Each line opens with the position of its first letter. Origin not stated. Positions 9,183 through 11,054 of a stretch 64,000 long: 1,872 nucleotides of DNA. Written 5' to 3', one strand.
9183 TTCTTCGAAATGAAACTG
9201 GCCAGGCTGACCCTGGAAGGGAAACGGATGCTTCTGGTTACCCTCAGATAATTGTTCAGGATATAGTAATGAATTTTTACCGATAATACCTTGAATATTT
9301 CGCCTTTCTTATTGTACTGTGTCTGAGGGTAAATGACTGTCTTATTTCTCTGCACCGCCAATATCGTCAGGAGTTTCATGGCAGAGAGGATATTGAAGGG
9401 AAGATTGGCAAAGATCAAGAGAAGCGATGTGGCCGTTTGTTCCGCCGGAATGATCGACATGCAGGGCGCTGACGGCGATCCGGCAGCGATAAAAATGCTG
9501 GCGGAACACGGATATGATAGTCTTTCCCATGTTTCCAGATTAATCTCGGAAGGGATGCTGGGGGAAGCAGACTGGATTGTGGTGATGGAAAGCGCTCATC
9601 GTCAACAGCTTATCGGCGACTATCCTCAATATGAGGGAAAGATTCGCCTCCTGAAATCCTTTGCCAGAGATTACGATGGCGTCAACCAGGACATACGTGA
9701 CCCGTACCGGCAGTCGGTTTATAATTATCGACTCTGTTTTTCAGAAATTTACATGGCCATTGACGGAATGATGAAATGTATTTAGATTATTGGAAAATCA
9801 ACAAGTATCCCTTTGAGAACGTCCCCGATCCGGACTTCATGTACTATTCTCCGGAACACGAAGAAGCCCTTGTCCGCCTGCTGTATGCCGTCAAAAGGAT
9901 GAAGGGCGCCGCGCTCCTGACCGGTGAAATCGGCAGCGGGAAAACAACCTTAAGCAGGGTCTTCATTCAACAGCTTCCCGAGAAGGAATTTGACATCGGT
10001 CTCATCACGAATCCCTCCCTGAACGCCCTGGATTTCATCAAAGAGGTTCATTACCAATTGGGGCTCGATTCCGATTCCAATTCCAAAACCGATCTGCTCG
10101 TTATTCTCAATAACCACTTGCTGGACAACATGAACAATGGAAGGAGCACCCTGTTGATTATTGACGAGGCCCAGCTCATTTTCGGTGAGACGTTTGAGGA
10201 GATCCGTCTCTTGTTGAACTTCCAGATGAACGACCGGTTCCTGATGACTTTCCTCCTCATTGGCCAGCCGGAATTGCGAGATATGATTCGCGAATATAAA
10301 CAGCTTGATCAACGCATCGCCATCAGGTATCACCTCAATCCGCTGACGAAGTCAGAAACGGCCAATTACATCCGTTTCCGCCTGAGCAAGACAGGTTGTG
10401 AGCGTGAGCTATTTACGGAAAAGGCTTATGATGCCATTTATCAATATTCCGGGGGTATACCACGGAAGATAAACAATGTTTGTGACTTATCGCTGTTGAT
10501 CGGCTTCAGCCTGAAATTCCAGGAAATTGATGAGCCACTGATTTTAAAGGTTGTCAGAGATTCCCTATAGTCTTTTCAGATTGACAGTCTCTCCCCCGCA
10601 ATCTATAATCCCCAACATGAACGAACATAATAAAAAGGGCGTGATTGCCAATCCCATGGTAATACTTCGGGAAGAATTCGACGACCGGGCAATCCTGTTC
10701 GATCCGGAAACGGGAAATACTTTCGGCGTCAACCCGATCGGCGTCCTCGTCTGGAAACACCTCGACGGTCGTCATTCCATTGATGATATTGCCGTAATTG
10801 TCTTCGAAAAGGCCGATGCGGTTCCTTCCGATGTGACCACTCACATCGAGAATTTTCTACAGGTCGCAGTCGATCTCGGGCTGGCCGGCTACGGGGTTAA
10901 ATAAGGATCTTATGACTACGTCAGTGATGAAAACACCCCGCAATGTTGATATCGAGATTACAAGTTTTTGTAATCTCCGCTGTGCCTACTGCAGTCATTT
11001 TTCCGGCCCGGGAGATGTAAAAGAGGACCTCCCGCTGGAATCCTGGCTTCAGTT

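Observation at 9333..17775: RiPP-style peptide-maturation cassette embedded in, and co-transcribed with, an exosortase/PEP-CTERM EPS locus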

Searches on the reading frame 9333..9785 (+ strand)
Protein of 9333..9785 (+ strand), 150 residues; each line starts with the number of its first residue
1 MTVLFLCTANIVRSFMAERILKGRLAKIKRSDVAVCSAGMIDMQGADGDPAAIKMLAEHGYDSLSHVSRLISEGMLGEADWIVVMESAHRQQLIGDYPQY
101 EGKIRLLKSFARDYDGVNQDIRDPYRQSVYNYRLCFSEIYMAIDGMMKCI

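Call 4: search_protein_families(library=ncbifam, proteins=[window:9333-9785:+], max_evalue=0.01)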
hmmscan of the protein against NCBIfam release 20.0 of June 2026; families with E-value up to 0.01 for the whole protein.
window:9333-9785:+ (150 aa): 5 families
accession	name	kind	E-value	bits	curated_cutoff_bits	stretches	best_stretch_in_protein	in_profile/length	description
NF007520.0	PRK10126.1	equivalog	2.1e-16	60.7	243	1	3-133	5-125/147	low molecular weight protein-tyrosine-phosphatase Wzb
NF008486.0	PRK11391.1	equivalog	1.5e-14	54.7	247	1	3-137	9-133/148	phosphotyrosine-protein phosphatase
TIGR02691.1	arsC_pI258_fam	equivalog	7.3e-09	36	174.3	1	3-87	1-78/129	arsenate reductase (thioredoxin)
NF010053.0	PRK13530.1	subfamily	1.4e-08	35.2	215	1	2-89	5-85/133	arsenate reductase (thioredoxin)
TIGR02689.1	ars_reduc_gluta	equivalog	3.8e-05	23.9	157.6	1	3-80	3-73/126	arsenate reductase, glutathione/glutaredoxin type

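Call 5: search_protein_families(library=pfam, proteins=[window:9333-9785:+], max_evalue=0.01)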
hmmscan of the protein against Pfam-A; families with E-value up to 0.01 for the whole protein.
window:9333-9785:+ (150 aa): 1 family
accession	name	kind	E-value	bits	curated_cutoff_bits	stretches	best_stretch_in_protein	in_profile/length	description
PF01451.26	LMWPc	-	3.8e-28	98.9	23.2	1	3-143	1-140/144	Low molecular weight phosphotyrosine protein phosphatase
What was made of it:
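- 9333..9785 (+): LMW protein-tyrosine phosphatase (CX5R motif; DPY), overlapping the next gene by 10 nt. Pfam LMWPc 98.9 bits (call 5).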

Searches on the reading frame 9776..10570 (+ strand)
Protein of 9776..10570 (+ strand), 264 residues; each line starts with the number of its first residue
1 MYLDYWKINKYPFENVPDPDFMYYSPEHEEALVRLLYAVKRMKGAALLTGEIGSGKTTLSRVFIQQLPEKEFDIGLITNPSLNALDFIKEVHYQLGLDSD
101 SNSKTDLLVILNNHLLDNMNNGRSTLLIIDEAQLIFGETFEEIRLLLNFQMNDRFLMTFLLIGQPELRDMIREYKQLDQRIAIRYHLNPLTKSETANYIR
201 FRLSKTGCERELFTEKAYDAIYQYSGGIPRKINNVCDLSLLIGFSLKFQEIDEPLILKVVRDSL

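Call 4: search_protein_families(library=ncbifam, proteins=[window:9776-10570:+], max_evalue=0.01)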
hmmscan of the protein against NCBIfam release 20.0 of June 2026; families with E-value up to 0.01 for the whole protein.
window:9776-10570:+ (264 aa): 9 families
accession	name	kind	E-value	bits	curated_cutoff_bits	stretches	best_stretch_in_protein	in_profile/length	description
TIGR03015.1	pepcterm_ATPase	hypoth_equivalog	9.7e-74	248.2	324.5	1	1-262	1-265/269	XrtA/PEP-CTERM system-associated ATPase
TIGR02397.1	dnaX_nterm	equivalog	0.0001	21.7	250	1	39-142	32-136/355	DNA polymerase III subunit gamma/tau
NF010425.0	PRK13851.1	equivalog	0.00026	20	461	1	32-95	151-211/344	type IV secretion system protein VirB11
NF011522.0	PRK14961.1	equivalog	0.0015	17.5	562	1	39-237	34-222/363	DNA polymerase III subunits gamma and tau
NF011520.0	PRK14959.1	equivalog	0.0019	16.8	798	1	39-143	34-139/624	DNA polymerase III subunits gamma and tau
NF011519.0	PRK14958.1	equivalog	0.0025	16.5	912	1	42-143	37-139/509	DNA polymerase III subunits gamma and tau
TIGR00150.1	T6A_YjeE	equivalog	0.0032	17.3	60.1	1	42-67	21-46/135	tRNA (adenosine(37)-N6)-threonylcarbamoyltransferase complex ATPase subunit type 1 TsaE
NF011514.0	PRK14953.1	equivalog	0.0038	16.2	536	1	39-141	34-137/488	DNA polymerase III subunits gamma and tau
NF008975.0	PRK12323.1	equivalog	0.0077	15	875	1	39-141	34-142/709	DNA polymerase III subunit gamma/tau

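Call 5: search_protein_families(library=pfam, proteins=[window:9776-10570:+], max_evalue=0.01)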
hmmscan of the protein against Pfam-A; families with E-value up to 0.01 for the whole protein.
window:9776-10570:+ (264 aa): 12 families
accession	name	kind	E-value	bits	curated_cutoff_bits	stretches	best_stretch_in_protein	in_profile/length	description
PF13401.12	AAA_22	-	2.4e-22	80.1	27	1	43-171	5-130/130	AAA domain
PF13191.12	AAA_16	-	1.3e-07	32.7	32.6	1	30-149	10-158/167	AAA ATPase domain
PF01637.24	ATPase_2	-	1.2e-05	25.7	33.2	1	32-234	8-224/225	ATPase domain predominantly from Archaea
PF05621.17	TniB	-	0.00015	21.7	22.4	1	34-182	25-180/189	Bacterial TniB protein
PF13173.12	AAA_14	-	0.00021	21.8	27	1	45-158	4-96/129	AAA domain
PF25199.1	nSTAND_NTPase5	-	0.00037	20.8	34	1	30-109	26-88/145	Novel STAND NTPase 5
PF00437.27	T2SSE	-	0.00041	19.5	24.9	1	29-80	128-179/370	Type II/IV secretion system protein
PF02367.23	TsaE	-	0.0006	20.2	26.6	1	28-69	6-47/128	Threonylcarbamoyl adenosine biosynthesis protein TsaE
PF13604.12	AAA_30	-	0.0025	18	27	1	40-135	15-100/191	AAA domain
PF20720.3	nSTAND3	-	0.0041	17.3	27.2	1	42-77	16-51/155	Novel STAND NTPase 3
PF13555.12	AAA_29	-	0.0042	17.2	27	0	42-59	21-38/61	P-loop containing region of AAA domain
PF24883.2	NPHP3_N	-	0.0067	17.1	24.8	0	46-71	25-50/164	Nephrocystin 3, N-terminal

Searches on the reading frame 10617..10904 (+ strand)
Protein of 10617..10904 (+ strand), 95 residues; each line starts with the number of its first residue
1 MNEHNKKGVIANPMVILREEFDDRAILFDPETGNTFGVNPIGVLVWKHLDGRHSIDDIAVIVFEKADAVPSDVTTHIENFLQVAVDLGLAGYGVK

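Call 4: search_protein_families(library=ncbifam, proteins=[window:10617-10904:+], max_evalue=0.01)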
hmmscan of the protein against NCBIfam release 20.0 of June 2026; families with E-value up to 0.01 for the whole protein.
window:10617-10904:+ (95 aa): 4 families
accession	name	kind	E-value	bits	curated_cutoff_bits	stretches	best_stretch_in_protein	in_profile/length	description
TIGR04248.1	SCM_PqqD_rel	equivalog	8.8e-31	106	100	1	10-91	1-82/84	SynChlorMet cassette protein ScmD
NF033530.1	lasso_PqqD_Strm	exception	0.00022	21.4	70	1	18-83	6-71/78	lasso peptide biosynthesis PqqD family chaperone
TIGR04353.1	PqqD_rel_X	equivalog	0.00024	22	35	1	21-89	1-72/74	HPr-rel-A system PqqD family peptide chaperone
TIGR03859.1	PQQ_PqqD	equivalog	0.0011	18.8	46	1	24-85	17-75/81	pyrroloquinoline quinone biosynthesis peptide chaperone PqqD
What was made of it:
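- On SynChlorMet cassette: 10617-10904 scores 106 bits (call 4).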

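Call 5: search_protein_families(library=pfam, proteins=[window:10617-10904:+], max_evalue=0.01)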
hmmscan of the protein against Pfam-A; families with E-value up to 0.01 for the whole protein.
window:10617-10904:+ (95 aa): 1 family
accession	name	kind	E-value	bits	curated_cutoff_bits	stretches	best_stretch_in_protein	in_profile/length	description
PF05402.18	PqqD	-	2e-11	44.5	23.4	1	25-89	2-66/67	Coenzyme PQQ synthesis protein D (PqqD)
